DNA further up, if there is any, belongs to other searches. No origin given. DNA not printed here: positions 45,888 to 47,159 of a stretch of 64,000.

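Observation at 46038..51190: Radical SAM/SPASM gene immediately downstream of two tandem secreted beta-helix paralogs: candidate modification system for surface proteins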

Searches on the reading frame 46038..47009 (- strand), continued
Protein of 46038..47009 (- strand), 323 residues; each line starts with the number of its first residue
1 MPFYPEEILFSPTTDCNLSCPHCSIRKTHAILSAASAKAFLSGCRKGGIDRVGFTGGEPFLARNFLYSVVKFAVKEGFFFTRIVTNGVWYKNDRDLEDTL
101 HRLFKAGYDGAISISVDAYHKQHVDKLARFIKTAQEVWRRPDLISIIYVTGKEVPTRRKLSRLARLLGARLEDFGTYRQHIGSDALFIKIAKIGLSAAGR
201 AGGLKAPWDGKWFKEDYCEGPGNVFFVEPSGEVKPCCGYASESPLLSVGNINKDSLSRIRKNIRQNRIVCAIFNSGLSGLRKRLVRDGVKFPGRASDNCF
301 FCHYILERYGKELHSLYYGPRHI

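Call 59: search_protein_families(library=pfam, proteins=[L019:4845-8468:+, L019:8560-8889:+, L019:9021-9893:-, L019:10929-11438:+, L032:4649-9727:-, L043:8408-9760:-, L033:9096-9923:+, L033:11064-12185:+, L020:11348-12400:+, L020:7771-9357:+], max_evalue=0.001)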
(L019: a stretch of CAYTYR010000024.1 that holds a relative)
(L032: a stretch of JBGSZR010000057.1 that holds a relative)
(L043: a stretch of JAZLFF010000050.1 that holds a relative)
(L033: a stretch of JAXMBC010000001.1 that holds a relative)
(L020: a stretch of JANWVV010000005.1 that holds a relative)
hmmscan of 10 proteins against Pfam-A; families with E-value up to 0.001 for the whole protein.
L019:4845-8468:+ (1207 aa): 1 family
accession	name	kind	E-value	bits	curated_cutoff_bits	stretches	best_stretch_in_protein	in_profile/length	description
PF04357.19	TamB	-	3.3e-51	175.2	22.4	1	862-1207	8-381/381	TamB, inner membrane protein subunit of TAM complex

L019:8560-8889:+ (109 aa): 0 families

L019:9021-9893:- (290 aa): 0 families

L019:10929-11438:+ (169 aa): 1 family
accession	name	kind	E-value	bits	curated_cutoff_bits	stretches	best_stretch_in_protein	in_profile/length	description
PF05991.17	NYN_YacP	-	2.8e-21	76.7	24.6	1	9-145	2-138/166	YacP-like NYN domain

L032:4649-9727:- (1692 aa): 4 families
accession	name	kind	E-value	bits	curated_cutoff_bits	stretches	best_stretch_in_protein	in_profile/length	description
PF13360.13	PQQ_2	-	1.8e-16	60.9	27.6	1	627-774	15-130/233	Outer membrane protein assembly factor BamB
PF13432.12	TPR_16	-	5.6e-06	27.1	32.7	0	205-240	29-63/65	Tetratricopeptide repeat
PF01011.28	PQQ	-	4.8e-05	22.7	26.7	0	628-744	30-137/595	Glucose/ethanol/alcohol dehydrogenase, beta-propeller domain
PF13570.13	Beta-prop_ACSF4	-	0.00015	21.7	133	0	1619-1675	174-227/329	Beta-alanine-activating enzyme, beta-propeller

L043:8408-9760:- (450 aa): 1 family
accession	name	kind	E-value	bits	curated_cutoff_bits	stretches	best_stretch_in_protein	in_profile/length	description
PF00162.24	PGK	-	1.3e-145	485.6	27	1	33-439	1-379/379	Phosphoglycerate kinase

L033:9096-9923:+ (275 aa): 0 families

L033:11064-12185:+ (373 aa): 6 families
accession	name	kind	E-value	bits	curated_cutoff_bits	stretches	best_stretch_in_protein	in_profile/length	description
PF00534.26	Glycos_transf_1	-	6.4e-38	130.4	26.4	1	184-348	4-171/172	Glycosyl transferases group 1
PF13692.12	Glyco_trans_1_4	-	5.1e-34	118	27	1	197-335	3-142/142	Glycosyl transferases group 1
PF13439.12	Glyco_transf_4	-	3.7e-12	47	28.5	1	19-177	1-169/170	Glycosyltransferase Family 4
PF20706.3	GT4-conflict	-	3.9e-11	43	26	1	179-354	180-358/385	Family 4 Glycosyltransferase in conflict systems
PF13524.12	Glyco_trans_1_2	-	2.3e-08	34.5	25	1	213-363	5-142/144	Glycosyl transferase-like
PF13579.12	Glyco_trans_4_4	-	4.3e-07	30.8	29.7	1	20-173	1-158/158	Glycosyl transferase 4-like domain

L020:11348-12400:+ (350 aa): 5 families
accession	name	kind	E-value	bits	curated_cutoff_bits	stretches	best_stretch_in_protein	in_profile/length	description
PF13365.12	Trypsin_2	-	1.7e-26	94.1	27.6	1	78-224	1-144/144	Trypsin-like peptidase domain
PF13180.12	PDZ_2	-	4.4e-17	62.6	27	1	265-346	1-80/80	PDZ domain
PF17820.7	PDZ_6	-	6.1e-12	45.5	27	1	283-335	3-54/54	PDZ domain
PF00089.32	Trypsin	-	2.6e-09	37.7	20.6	1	79-228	28-198/220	Trypsin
PF00595.29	PDZ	-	2e-06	28.5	23.2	1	266-334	11-81/81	PDZ domain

L020:7771-9357:+ (528 aa): 11 families
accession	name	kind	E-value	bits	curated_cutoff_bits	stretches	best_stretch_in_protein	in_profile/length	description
PF01593.30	Amino_oxidase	-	2.5e-18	67.1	19.8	1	16-525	3-443/443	Flavin containing amine oxidoreductase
PF13450.12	NAD_binding_8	-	1.2e-13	51.5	21.9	1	9-58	1-49/68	NAD(P)-binding Rossmann-like domain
PF01266.30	DAO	-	9.8e-13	48.8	27.9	2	6-41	1-37/353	FAD dependent oxidoreductase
PF00890.30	FAD_binding_2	-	5.6e-08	32.8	20.4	1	6-41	1-36/414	FAD binding domain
PF12831.13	FAD_oxidored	-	2.2e-07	31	27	1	6-71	1-67/416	FAD dependent oxidoreductase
PF07992.20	Pyr_redox_2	-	3.8e-07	30.3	26.1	1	5-50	1-47/291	Pyridine nucleotide-disulphide oxidoreductase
PF01494.25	FAD_binding_3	-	2.5e-06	27.4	22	1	5-37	2-34/349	FAD binding domain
PF03486.20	HI0933_like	-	4.2e-06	26.8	50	1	6-40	2-36/244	HI0933-like protein Rossmann domain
PF01946.23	Thi4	-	7.9e-06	25.7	26.2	1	5-42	18-56/235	Thi4 family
PF00070.33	Pyr_redox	-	2.5e-05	25.2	22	0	7-38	2-33/82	Pyridine nucleotide-disulphide oxidoreductase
PF01134.28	GIDA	-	4.7e-05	23.1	22.1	0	6-33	1-28/391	Glucose inhibited division protein A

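Call 71: search_protein_families(library=padloc, proteins=[window:46038-47009:-], max_evalue=0.01)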
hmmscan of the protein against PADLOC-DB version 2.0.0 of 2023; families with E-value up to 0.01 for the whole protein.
window:46038-47009:- (323 aa): 3 families
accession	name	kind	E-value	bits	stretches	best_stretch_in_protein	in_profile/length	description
PDLC02903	pVip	-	3.6e-13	47.6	1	13-139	7-121/257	Viperins not associated with kinases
PDLC02904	pVip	-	3.6e-13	47.6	1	13-133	10-124/262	Viperins associated with kinases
PDLC02905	pVip-kinase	-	0.00053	17.4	1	41-133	225-308/474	Viperin-kinase fusion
